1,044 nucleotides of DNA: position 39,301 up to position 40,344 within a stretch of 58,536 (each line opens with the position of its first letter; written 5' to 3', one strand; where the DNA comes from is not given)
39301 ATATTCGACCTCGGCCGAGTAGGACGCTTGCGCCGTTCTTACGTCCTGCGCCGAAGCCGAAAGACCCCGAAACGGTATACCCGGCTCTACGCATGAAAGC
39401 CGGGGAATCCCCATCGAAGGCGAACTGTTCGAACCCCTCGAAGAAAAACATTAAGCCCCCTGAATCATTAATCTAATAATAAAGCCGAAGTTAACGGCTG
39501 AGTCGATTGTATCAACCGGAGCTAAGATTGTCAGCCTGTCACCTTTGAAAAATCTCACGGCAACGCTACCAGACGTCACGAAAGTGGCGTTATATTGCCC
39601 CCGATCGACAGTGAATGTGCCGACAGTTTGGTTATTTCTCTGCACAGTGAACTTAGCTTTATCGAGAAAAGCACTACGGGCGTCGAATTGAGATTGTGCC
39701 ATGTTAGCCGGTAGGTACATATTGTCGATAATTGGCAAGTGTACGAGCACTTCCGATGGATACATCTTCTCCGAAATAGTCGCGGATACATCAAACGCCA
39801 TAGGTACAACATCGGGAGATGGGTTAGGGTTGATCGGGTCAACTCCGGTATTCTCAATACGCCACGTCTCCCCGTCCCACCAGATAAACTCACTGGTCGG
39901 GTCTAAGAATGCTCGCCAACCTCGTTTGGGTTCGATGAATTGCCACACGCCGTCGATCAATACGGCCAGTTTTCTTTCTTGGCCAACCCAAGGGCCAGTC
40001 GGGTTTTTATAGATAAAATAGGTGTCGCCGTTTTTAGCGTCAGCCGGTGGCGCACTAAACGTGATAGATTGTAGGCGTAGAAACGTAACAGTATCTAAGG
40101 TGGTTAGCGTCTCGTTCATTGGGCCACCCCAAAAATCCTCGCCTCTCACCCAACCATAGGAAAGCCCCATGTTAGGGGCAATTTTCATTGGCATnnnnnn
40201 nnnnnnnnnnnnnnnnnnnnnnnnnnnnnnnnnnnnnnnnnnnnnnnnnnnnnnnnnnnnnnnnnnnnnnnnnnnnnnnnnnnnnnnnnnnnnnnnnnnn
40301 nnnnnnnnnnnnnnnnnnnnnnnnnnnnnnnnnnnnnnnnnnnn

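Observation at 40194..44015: J-like host-specificity protein ending in a ~65-aa Pro/Gly/Asn/Asp-rich repetitive linker rather than a globular C-terminal domain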

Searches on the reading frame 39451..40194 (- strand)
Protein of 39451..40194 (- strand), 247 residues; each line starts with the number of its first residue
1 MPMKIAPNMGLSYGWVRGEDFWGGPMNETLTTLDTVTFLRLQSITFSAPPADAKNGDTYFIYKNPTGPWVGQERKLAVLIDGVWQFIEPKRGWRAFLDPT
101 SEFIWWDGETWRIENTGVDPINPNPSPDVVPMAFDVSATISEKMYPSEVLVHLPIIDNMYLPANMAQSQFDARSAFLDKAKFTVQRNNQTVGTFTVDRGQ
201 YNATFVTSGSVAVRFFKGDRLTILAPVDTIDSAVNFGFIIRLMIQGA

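Call 3: search_protein_families(library=pfam, proteins=[window:39451-40194:-], max_evalue=0.01)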
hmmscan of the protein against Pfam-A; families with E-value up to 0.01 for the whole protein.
window:39451-40194:- (247 aa): 1 family
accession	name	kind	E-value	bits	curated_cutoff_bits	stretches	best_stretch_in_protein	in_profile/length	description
PF10983.13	DUF2793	-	3.4e-23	81.8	27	1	27-112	2-87/87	Protein of unknown function (DUF2793)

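Call 6: search_protein_families(library=phrogs, proteins=[window:39451-40194:-], max_evalue=0.001)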
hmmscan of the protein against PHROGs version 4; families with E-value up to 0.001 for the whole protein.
window:39451-40194:- (247 aa): 8 families
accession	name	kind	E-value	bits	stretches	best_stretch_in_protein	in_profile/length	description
phrog_7049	-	tail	6.2e-124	413.3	1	1-245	1-246/246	tail fiber protein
phrog_5363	-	unknown function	2.6e-27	97.2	1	1-115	3-117/245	-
phrog_35360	-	tail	3.5e-22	79.9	1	1-119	1-117/260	tail fiber protein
phrog_15388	-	unknown function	5.4e-21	76.3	1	25-120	22-117/345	-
phrog_13925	-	unknown function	3.6e-16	59.7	1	26-118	23-115/640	-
phrog_25093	-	unknown function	2.8e-13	50.5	1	3-211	5-213/564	-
phrog_21978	-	unknown function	4.8e-12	47.2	1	6-196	5-156/220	-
phrog_11585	-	unknown function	0.00052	20.1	1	155-227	184-261/280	-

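Call 47: search_solved_structures(query=window:39454-40194:-, max_evalue=0.01, show_alignments=2)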
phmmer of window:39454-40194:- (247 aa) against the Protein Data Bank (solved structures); distinct sequences matched with E-value up to 0.01: 0.

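Call 73: find_homologous_proteins(query=window:39454-40194:-, max_evalue=0.001)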
Query window:39454-40194:- (247 aa): 38 proteins with E <= 0.001 among 261 candidates.
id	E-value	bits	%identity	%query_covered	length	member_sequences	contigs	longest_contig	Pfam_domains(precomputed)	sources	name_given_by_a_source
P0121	1.3e-165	567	100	100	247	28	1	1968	PF10983.14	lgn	-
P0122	1.6e-133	462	80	99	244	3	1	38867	PF10983.14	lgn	-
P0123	7.0e-127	440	75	99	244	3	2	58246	PF10983.14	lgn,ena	-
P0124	5.7e-107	375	66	98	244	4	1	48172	PF10983.14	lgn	-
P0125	6.7e-83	296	53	98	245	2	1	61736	PF10983.14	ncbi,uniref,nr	ncbi:tail fiber protein [Cronobacter phage JC01]|uniref:Tail fiber protein n=1 Tax=Cronobacter phage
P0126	8.2e-82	292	53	98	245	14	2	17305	PF10983.14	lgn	-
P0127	2.0e-80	288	52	98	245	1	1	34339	PF10983.14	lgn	-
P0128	1.1e-79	285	53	98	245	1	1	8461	PF10983.14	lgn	-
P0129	1.6e-79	285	52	98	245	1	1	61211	PF10983.14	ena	-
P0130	3.0e-79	284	53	99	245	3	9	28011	PF10983.14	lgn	-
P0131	5.9e-79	283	53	98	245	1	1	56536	PF10983.14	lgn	-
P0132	7.1e-79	283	51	98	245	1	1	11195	PF10983.14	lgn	-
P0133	1.7e-78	281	52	98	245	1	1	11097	PF10983.14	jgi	jgi:hypothetical protein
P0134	6.2e-78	280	52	98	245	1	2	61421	PF10983.14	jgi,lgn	jgi:hypothetical protein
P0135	7.9e-78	279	49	98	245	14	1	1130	PF10983.14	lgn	-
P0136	4.5e-77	277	52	98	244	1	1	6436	PF10983.14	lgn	-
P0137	6.9e-77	276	51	98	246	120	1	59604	PF10983.14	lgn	-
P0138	3.3e-76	274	52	98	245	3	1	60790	PF10983.14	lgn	-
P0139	8.3e-76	273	50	98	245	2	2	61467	PF10983.14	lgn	-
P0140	1.6e-75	272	50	98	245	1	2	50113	PF10983.14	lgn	-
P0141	3.1e-75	271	50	98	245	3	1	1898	PF10983.14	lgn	-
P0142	4.3e-75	270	50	98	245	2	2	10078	PF10983.14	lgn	-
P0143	8.8e-75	269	51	98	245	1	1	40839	PF10983.14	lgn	-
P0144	5.4e-74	267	50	98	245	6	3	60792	PF10983.14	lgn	-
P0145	5.5e-74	267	50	98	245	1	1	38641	PF10983.14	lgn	-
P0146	7.9e-74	266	50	98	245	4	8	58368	PF10983.14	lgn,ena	-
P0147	1.2e-73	266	47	98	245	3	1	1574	PF10983.14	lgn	-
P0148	2.7e-73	264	49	98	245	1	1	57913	PF10983.14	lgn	-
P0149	5.4e-73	263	49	98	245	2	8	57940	PF10983.14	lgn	-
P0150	6.5e-73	263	51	98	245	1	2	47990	PF10983.14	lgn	-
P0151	7.2e-73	263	48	98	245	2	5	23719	PF10983.14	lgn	-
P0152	9.0e-71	256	48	98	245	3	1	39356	PF10983.14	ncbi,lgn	-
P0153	6.2e-66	240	47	98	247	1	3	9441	PF10983.14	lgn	-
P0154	2.3e-64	235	48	96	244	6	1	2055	PF10983.14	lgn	-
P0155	1.1e-63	233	46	99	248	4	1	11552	PF10983.14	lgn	-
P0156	7.3e-59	217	45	97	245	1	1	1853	PF10983.14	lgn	-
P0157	1.4e-56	210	43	98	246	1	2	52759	PF10983.14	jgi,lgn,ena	-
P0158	7.6e-55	204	41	100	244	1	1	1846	PF10983.14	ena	-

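Call 83: predict_structure(alignment_id=A4)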
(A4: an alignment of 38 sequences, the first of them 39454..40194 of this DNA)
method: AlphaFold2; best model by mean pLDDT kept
length: 247 residues; sequences in the alignment: 38
mean_pLDDT: 86.1   pTM: 0.49
mean pLDDT of the five models: 86.1, 85.2, 84.8, 84.0, 83.2
residues with pLDDT >= 90: 124; 70-90: 98; 50-70: 22; < 50: 3
segments of 3 or more residues with pLDDT < 50: none
pLDDT, mean of each block of 10 residues (from residue 1): 84 74 70 87 93 93 94 94 91 92 92 85 57 86 85 91 87 88 94 92 89 89 86 82 72
secondary structure, 60 per line:
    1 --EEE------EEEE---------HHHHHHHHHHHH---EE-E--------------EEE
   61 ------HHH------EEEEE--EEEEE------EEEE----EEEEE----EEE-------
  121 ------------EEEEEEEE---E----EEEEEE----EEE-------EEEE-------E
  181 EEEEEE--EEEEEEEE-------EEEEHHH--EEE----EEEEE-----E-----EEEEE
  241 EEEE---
elements in order: E3-5 E12-15 H25-36 E58-60 E76-80 E83-87 E94-97 E102-106 E111-113 E133-140 E149-154 E159-161 E169-172 E180-186 E189-196 E204-207 E213-215 E220-224 E236-244

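Call 88: fold_search(model_id=the predicted structure, library=pdb)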
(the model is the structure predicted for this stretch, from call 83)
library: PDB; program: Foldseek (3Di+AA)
matches with E <= 10: 1609; with E <= 0.001: 30
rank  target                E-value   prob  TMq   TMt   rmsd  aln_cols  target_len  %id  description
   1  9rkv_N                8.9e-08  1.00  0.41  0.18  15.8       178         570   14  Agrobacterium phage 7-7-1 tail fibers (released 2025-12-10)
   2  9rkv_O                2.1e-07  1.00  0.40  0.19   2.9       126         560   18  Agrobacterium phage 7-7-1 tail fibers (released 2025-12-10)
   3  9rkv_M                2.4e-07  1.00  0.41  0.19   3.2       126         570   21  Agrobacterium phage 7-7-1 tail fibers (released 2025-12-10)
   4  8gtc_T                3.7e-06  1.00  0.32  0.36  12.5       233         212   17  Cryo-EM model of the marine siphophage vB_DshS-R4C baseplate-tail complex (released 2023-07-12)
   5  8gtc_S                1.0e-05  1.00  0.33  0.38  13.1       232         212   15  Cryo-EM model of the marine siphophage vB_DshS-R4C baseplate-tail complex (released 2023-07-12)
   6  4f3j                  3.4e-04  1.00  0.28  0.43   5.8       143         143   15  Crystal Structure of Trimeric gC1q Domain of Human C1QTNF5 associated with Late-onset Retinal Macular Degeneration (released 2012-11-07)
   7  1pk6_C                4.2e-04  1.00  0.33  0.57   3.9       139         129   10  Globular Head of the Complement System Protein C1q (released 2003-10-21)
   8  6z6v_C                4.2e-04  1.00  0.31  0.54   4.6       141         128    9  Globular head of C1q in complex with the nanobody C1qNb75 (released 2020-06-10)
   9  4qqp                  4.6e-04  1.00  0.28  0.47   6.2       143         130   12  Crystal structure of C1QL3 mutant D207A (released 2015-04-15)
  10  9lkk_D                5.1e-04  1.00  0.29  0.48   6.1       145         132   13  Crystal structure of C1ql1-gC1q hexamer (released 2025-12-17)
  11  1w0n                  5.4e-04  1.00  0.21  0.36   9.8       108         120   15  Structure of uncomplexed Carbohydrate Binding Domain CBM36 (released 2004-10-27)
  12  5kc5                  5.7e-04  1.00  0.30  0.48   4.8       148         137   11  Crystal structure of the Cbln1 C1q domain trimer (released 2016-07-27)
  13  5h49_C                5.7e-04  1.00  0.30  0.50   5.9       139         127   14  Crystal structure of Cbln1 (released 2017-09-13)
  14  4qqh                  5.7e-04  1.00  0.28  0.48   6.1       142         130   13  Crystal structure of C1QL3 in space group H32 (released 2015-04-15)
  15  9h38_R                6.4e-04  1.00  0.31  0.49   4.4       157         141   10  C-terminal domain of the F-ENA tip fibrillum F-BclA from Bacillus thuringiensis (released 2025-03-12)
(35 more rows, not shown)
